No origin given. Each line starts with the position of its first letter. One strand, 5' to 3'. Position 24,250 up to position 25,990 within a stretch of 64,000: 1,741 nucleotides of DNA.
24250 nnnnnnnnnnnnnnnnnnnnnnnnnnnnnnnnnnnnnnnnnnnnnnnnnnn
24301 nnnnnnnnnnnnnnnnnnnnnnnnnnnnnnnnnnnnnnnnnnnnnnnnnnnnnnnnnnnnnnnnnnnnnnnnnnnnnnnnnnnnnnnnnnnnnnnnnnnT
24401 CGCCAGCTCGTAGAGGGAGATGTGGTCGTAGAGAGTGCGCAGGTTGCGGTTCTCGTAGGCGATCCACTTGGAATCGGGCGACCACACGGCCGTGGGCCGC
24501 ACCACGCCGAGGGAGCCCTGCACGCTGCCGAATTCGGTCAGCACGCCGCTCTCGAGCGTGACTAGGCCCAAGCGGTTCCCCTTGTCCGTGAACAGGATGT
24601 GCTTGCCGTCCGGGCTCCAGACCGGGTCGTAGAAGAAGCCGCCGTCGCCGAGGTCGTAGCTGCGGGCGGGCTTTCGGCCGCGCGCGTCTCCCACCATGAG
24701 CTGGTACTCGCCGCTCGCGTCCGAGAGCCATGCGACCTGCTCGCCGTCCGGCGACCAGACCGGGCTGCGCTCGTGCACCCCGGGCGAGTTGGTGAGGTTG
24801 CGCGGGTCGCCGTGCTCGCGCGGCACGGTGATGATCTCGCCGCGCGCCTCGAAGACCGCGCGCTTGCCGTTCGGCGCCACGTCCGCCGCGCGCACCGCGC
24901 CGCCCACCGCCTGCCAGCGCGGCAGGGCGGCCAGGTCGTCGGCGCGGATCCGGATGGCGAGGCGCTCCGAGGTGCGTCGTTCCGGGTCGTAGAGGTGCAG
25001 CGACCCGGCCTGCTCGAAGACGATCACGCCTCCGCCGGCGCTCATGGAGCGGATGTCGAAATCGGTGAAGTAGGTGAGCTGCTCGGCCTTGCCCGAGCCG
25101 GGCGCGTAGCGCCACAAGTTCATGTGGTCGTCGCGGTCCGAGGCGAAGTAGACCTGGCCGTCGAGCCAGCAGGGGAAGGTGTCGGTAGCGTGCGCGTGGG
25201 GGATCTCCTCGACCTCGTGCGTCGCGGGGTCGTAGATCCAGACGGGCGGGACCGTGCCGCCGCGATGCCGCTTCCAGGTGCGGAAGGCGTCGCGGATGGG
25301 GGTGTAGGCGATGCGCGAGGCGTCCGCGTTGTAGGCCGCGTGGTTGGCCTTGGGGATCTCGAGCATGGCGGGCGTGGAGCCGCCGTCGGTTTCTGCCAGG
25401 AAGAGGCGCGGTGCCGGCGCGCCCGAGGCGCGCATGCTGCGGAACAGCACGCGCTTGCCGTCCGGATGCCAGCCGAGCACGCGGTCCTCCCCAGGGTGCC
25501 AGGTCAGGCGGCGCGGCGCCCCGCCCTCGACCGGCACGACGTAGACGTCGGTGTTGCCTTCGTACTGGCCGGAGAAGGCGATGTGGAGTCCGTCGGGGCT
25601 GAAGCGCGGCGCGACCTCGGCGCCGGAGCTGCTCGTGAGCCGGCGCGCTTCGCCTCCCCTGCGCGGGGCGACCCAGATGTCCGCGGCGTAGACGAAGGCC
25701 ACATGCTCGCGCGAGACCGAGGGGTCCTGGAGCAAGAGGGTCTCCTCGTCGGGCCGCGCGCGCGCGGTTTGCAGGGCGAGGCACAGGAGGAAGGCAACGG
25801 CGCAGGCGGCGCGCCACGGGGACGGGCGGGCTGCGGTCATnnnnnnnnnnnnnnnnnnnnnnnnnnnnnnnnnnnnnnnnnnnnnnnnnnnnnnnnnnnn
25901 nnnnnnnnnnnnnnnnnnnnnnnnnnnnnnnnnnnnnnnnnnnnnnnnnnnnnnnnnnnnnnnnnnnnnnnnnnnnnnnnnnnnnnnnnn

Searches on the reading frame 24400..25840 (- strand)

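Call 50: search_protein_families(library=pfam, proteins=[window:24400-25840:-], max_evalue=0.001)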
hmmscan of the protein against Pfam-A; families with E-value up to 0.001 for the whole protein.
window:24400-25840:- (480 aa): 3 families
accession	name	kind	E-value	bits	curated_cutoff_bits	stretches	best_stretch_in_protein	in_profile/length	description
PF07676.18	PD40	-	1.3e-33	114.7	20.9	2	347-383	2-38/38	WD40-like Beta Propeller Repeat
PF00930.27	DPPIV_N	-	1.5e-08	34.2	22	0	44-119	14-85/354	Dipeptidyl peptidase IV (DPP IV) N-terminal region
PF25174.1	Beta-prop_THOC3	-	0.0003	20.3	305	0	362-461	54-145/272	THOC3 beta-propeller domain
